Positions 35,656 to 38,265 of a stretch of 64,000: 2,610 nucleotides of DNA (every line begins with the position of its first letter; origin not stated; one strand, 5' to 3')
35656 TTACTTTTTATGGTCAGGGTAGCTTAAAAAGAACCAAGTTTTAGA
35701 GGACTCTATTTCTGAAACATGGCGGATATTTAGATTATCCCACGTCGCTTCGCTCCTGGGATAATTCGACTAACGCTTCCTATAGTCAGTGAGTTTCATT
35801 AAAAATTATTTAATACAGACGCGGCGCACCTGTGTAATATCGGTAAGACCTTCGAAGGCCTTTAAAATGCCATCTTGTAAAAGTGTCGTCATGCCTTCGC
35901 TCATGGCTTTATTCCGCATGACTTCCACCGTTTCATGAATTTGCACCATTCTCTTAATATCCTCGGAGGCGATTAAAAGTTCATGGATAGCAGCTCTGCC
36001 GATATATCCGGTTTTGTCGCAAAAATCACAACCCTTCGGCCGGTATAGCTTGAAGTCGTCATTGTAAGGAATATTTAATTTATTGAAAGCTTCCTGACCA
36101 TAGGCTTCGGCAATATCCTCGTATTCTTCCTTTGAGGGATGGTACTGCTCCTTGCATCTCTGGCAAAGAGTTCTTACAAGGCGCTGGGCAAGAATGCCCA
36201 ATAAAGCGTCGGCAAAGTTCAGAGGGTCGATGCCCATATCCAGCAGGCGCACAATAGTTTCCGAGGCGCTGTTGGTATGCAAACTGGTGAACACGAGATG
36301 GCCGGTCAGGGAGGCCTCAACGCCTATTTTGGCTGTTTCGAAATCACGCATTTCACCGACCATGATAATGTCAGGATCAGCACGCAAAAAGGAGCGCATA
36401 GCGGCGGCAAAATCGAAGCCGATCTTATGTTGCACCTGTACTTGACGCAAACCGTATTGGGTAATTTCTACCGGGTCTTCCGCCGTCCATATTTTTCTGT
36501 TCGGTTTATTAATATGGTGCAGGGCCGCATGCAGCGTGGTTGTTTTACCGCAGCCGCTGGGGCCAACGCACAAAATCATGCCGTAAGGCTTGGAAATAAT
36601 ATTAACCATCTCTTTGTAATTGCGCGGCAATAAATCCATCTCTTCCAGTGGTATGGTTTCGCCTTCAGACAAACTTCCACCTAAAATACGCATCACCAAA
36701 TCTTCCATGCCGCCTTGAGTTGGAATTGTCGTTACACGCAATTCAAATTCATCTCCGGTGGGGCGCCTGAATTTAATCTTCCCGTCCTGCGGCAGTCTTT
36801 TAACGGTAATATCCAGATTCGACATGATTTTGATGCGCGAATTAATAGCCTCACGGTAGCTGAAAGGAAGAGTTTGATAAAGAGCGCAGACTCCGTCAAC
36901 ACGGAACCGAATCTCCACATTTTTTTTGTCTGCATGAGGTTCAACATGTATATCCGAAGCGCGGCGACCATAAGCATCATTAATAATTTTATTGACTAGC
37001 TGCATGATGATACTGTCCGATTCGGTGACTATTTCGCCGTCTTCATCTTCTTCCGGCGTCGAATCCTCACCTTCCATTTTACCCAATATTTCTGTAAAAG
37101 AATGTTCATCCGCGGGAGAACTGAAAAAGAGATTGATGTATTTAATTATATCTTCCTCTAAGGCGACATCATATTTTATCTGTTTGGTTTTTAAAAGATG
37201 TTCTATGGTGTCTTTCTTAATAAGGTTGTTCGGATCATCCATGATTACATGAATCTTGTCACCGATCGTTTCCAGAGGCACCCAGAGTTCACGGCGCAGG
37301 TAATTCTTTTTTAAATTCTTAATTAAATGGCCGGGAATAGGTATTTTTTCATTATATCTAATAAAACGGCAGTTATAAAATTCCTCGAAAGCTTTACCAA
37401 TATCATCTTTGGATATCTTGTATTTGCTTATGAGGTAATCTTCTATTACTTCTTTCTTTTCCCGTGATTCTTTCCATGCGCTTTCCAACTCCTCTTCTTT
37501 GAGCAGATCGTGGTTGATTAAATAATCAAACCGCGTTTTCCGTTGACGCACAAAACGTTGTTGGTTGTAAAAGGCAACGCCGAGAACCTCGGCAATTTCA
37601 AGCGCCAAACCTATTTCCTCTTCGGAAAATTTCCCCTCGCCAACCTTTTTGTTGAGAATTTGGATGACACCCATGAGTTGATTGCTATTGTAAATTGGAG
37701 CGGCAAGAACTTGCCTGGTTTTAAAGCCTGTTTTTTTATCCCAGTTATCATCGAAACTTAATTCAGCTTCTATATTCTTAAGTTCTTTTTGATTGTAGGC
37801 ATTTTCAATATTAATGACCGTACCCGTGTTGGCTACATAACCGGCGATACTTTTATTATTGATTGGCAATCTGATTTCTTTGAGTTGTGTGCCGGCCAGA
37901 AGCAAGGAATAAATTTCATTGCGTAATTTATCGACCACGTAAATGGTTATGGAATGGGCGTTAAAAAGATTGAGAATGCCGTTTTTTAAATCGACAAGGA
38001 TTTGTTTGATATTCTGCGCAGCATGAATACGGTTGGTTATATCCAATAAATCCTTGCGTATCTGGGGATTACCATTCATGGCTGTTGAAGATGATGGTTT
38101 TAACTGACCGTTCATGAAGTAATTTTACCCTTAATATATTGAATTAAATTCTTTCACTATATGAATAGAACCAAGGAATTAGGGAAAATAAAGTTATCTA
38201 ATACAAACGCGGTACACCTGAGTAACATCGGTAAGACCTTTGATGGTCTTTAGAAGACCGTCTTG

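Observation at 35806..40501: Tandem GAF-GspE ATPase paralogues with identical sensor halves and diverged motor halves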

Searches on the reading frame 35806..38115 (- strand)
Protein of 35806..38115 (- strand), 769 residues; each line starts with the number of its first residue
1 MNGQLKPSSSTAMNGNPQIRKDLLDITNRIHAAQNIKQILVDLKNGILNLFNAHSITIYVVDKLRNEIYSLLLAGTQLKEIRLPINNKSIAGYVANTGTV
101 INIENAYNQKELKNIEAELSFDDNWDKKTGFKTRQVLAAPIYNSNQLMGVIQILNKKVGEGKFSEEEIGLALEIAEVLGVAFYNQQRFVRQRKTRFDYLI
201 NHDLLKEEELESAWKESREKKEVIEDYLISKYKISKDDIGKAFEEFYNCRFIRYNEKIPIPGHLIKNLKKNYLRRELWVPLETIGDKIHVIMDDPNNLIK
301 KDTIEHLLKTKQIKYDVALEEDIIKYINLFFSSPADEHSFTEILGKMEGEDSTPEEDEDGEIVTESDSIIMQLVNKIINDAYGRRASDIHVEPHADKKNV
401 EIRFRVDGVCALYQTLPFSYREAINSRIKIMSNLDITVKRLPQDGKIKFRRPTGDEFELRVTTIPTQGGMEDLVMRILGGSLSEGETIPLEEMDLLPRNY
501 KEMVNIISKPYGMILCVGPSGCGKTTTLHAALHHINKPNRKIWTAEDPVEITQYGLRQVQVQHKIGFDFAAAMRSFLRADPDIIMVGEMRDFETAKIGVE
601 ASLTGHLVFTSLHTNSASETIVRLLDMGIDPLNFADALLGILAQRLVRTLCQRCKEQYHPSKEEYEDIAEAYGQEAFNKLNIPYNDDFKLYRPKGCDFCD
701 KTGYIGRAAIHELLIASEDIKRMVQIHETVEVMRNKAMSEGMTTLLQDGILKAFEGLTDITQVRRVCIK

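Call 5: search_protein_families(library=pfam, proteins=[window:35806-38115:-], max_evalue=0.01)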
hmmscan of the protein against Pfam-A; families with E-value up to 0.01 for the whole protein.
window:35806-38115:- (769 aa): 7 families
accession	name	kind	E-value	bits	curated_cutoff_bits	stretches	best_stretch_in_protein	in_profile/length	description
PF00437.27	T2SSE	-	6.2e-111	371.1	24.9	1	365-765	3-370/370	Type II/IV secretion system protein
PF05157.20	MshEN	-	1.1e-10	41.7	23.1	1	258-334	11-87/90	MshEN domain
PF01590.32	GAF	-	8.4e-08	33.3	22.4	1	50-181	16-132/133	GAF domain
PF13401.12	AAA_22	-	0.0006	20.6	27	1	511-537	5-31/130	AAA domain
PF13191.12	AAA_16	-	0.0009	20.2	32.6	1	510-551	24-63/167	AAA ATPase domain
PF13185.12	GAF_2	-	0.0016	19.1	28.6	1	45-181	13-134/136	GAF domain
PF13492.12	GAF_3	-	0.0026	18.6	27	1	36-179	2-124/129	GAF domain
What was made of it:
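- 36938..38125 (-): Identical tract, copy in A. It covers 10 nt of 5' UTR plus codons 1-392 and two bases of codon 393: GAF, MshEN, the acidic linker and the first ~28 residues of the T2SSE match. Domain limits come from call 5.
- Closest known: MshE/MshEN c-di-GMP receptor ATPases. Same: The Pfam MshEN domain lies directly upstream of the ATPase (call 5).
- Checked: Both score above the Pfam gathering thresholds for GAF, MshEN and T2SSE (call 5).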

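Call 6: search_protein_families(library=ncbifam, proteins=[window:35806-38115:-], max_evalue=0.001)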
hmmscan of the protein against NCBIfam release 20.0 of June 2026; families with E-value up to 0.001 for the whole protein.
window:35806-38115:- (769 aa): 20 families
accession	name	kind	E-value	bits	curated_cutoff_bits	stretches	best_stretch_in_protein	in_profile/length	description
TIGR02538.1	type_IV_pilB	equivalog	9.9e-145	483.3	675.65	1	198-767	5-562/564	type IV-A pilus assembly ATPase PilB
TIGR02533.1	type_II_gspE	equivalog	3e-136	454.9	630.25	1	266-766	2-485/486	type II secretion system ATPase GspE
NF053534.1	T4PilAsmATPsTfpB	equivalog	2.1e-117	392.9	850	1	266-766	95-581/584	type IV pilus assembly ATPase TfpB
NF007755.0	PRK10436.1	equivalog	1.5e-105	353.6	617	1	346-766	62-458/465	type II secretion system protein GspE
NF041000.1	ATPase_ComGA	equivalog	1.6e-67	227.4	300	1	376-648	2-266/267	competence type IV pilus ATPase ComGA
TIGR01420.1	pilT_fam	subfamily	6.1e-48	163.8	319.1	1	375-649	3-270/343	PilT/PilU family type 4a pilus ATPase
TIGR02525.1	plasmid_TraJ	equivalog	2.3e-24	86.1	368.3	1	415-647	59-294/372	plasmid transfer ATPase TraJ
TIGR02524.1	dot_icm_DotB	equivalog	1.5e-19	70.4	463.3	1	501-625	124-257/358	Dot/Icm type IV secretion system ATPase DotB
NF058587.1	archaellum_moto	equivalog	5e-14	51.9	550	1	514-647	278-417/527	archaellum flagellar ATPase motor FlaI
TIGR02782.1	TrbB_P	equivalog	1.5e-10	40.9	304.55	1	513-624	138-252/303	P-type conjugative transfer ATPase TrbB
NF010469.0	PRK13894.1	subfamily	1.8e-10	40.7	508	1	499-624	137-264/320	conjugal transfer ATPase TrbB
TIGR02788.1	VirB11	equivalog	3.8e-10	39.3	249.95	1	513-627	146-265/308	P-type DNA transfer ATPase VirB11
NF010407.0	PRK13833.1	subfamily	3.1e-09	36.7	499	1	507-625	141-260/323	conjugal transfer protein TrbB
TIGR03819.1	heli_sec_ATPase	hypoth_equivalog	5.1e-08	32.5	373.15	1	491-627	158-300/340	TadA family conjugal transfer-associated ATPase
NF053672.1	bindosome_BasE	exception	2.6e-07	29.7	1000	1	506-624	265-388/512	bindosome assembly system ATPase subunit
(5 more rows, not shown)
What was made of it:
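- On Type IVa pilus PilB (TIGR02538 equivalog): Scores are 483 and 508 bits against a cut-off of 675.65 (call 6).
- Closest known: Type IV pilus assembly ATPases PilB/PilF. Same: The best NCBIfam models are PilB and GspE (call 6).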

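Call 12: find_encoding_contigs(protein=window:35806-38115:-, flank=8000, max_places=8)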
Protein window:35806-38115:- (769 aa): 1 contig read that carries it; 1 place shown.
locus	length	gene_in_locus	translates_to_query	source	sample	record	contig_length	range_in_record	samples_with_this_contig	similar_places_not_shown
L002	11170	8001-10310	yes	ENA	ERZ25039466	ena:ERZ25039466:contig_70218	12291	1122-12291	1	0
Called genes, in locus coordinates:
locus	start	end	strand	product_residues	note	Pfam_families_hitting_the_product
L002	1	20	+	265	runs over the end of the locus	PF12838:Fer4_7 (faint), PF14697:Fer4_21 (faint), PF13484:Fer4_16 (faint), PF12837:Fer4_6 (faint), PF13187:Fer4_9 (weak)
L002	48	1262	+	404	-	PF01136:Peptidase_U32, PF16325:Peptidase_U32_C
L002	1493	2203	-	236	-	PF00196:GerE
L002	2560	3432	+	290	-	PF02091:tRNA-synt_2e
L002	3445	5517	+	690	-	PF02092:tRNA_synt_2f, PF05746:DALR_1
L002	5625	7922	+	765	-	PF01590:GAF, PF05157:MshEN, PF00437:T2SSE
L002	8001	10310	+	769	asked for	PF01590:GAF, PF05157:MshEN, PF00437:T2SSE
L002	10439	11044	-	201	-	PF02698:DUF218 (weak)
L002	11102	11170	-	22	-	?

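Call 47: search_solved_structures(query=window:35806-38115:-, max_evalue=1e-40, show_alignments=2)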
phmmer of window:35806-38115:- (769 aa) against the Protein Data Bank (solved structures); distinct sequences matched with E-value up to 1e-40: 12.
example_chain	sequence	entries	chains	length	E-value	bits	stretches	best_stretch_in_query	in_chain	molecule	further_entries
6f8l_G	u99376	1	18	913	4.2e-105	355.8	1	186-764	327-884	Type IV pilus assembly protein PilF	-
3jc8_Ba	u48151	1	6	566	5.5e-101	342.2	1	198-763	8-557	Type IV-A pilus assembly ATPase PilB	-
6olj_C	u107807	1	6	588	9e-99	334.9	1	197-768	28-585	Type IV pilus biogenesis ATPase PilB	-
5tsg_B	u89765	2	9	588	9.4e-99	334.8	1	197-768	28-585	Type IV pilus biogenesis ATPase PilB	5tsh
5zfr_A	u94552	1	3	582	5.2e-97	329.1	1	196-768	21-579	Type IV pilus biogenesis ATPase PilB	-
4pht_A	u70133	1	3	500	2e-93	317.2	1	335-767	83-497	General secretory pathway protein E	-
5oiu_A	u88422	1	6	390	9.3e-93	315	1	367-764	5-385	Type IV pilus assembly protein PilF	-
5it5_F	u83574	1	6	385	2.3e-92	313.7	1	371-764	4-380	ATP binding motif-containing protein PilF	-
6ejf_A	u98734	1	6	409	2.8e-92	313.4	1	371-764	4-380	Type IV pilus assembly protein PilF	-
1p9r_A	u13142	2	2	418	1.1e-86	295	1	361-765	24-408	General secretion pathway protein E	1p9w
4kss_A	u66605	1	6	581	1.1e-86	295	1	361-767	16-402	Type II secretion system protein E, hemolysin-coregulated protein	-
4ksr_A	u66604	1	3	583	1.1e-86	294.9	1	361-767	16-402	Type II secretion system protein E, Hemolysin-coregulated protein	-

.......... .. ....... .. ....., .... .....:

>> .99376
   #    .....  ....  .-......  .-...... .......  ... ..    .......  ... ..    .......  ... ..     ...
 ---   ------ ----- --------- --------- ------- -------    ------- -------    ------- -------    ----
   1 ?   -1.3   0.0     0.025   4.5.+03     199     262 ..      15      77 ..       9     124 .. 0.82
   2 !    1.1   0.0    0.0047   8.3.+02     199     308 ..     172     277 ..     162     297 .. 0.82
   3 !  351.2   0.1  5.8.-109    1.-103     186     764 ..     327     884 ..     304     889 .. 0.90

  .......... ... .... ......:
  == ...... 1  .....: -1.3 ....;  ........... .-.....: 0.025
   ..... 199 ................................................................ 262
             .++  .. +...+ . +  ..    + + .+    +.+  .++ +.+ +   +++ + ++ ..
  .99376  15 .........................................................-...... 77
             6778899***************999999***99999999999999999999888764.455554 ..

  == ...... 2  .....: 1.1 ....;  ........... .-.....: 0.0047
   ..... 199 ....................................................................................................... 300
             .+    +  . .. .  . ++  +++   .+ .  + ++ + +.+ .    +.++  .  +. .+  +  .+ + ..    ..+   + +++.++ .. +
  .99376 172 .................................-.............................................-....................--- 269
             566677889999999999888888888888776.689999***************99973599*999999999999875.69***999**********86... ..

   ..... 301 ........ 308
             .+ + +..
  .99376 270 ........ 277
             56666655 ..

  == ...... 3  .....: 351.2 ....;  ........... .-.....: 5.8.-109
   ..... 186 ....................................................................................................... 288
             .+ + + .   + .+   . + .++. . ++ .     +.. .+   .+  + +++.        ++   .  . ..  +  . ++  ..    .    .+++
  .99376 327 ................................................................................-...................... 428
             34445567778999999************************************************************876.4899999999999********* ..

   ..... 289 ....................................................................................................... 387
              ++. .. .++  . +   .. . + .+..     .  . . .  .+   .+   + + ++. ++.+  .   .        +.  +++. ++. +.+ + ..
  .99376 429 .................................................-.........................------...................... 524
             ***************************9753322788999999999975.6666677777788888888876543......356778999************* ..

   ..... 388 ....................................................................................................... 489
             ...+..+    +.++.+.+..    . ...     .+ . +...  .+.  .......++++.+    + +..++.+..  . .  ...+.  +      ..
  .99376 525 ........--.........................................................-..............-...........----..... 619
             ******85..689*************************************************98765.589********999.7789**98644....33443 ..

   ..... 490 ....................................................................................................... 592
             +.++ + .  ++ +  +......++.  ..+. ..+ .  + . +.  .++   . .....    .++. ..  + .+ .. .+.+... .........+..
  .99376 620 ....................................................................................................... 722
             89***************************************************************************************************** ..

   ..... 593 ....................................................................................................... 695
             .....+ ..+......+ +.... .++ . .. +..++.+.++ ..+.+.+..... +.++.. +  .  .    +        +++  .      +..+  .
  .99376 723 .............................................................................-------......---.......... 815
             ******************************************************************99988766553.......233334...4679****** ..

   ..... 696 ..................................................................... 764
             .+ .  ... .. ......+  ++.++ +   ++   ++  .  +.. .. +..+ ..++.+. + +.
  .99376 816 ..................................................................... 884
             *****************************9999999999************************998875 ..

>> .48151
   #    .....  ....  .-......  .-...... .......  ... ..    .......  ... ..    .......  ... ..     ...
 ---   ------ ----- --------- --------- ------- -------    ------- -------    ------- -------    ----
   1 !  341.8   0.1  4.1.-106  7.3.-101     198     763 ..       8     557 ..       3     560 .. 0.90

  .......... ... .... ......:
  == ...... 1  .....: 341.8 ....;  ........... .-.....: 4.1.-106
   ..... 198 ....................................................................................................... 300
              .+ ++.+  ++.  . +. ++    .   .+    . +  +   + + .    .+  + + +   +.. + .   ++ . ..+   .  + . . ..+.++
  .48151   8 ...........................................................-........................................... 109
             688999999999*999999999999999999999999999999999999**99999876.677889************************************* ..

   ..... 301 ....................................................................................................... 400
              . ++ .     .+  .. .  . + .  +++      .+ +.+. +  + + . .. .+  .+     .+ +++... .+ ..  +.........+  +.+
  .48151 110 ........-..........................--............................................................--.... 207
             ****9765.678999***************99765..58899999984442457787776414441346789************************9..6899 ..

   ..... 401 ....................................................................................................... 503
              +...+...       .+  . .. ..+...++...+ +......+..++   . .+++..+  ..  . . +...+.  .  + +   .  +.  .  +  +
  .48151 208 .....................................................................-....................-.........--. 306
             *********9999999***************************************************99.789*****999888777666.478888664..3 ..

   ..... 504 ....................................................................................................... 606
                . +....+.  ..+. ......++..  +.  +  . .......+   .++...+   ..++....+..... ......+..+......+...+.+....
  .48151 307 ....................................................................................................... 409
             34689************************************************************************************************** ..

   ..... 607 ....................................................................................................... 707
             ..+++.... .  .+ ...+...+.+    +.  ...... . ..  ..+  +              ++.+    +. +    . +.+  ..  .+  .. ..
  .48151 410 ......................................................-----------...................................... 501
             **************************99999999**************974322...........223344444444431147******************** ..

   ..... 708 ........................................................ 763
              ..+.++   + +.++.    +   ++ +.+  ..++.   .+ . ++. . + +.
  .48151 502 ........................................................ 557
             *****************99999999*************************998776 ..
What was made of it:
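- Closest known: Type IV pilus assembly ATPases PilB/PilF. Same: These are the best PDB sequence matches, at E 1e-105 to 1e-87 over residues ~190-768 (call 47).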

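Call 55: list_cluster_members(proteins=[window:35806-38115:-, window:38194-40491:-, P0005, P0121])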
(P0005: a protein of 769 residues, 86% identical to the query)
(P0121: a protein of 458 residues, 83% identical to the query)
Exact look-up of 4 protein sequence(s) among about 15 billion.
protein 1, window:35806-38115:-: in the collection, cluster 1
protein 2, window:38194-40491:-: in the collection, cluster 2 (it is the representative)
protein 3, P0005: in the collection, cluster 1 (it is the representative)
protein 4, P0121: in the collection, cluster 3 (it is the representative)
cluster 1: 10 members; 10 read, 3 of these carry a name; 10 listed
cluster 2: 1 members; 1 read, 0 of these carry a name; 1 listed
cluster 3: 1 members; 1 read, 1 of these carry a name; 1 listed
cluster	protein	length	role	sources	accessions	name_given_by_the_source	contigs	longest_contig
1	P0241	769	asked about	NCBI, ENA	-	-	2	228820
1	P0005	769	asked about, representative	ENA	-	-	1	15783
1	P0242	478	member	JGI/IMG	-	type II secretory ATPase GspE/PulE/Tfp pilus assembly ATPase PilB-like protein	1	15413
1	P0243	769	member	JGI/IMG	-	type II secretory ATPase GspE/PulE/Tfp pilus assembly ATPase PilB-like protein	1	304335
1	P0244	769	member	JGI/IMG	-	type II secretory ATPase GspE/PulE/Tfp pilus assembly ATPase PilB-like protein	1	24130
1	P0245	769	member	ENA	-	-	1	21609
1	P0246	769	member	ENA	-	-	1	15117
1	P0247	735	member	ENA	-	-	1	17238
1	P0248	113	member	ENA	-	-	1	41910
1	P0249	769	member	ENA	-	-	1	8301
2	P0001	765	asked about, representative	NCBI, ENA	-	-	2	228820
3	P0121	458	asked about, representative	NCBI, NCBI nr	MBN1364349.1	MAG: type II/IV secretion system protein, partial [Syntrophaceae bacterium] | type II/IV secretion system protein [Syntrophaceae bacterium]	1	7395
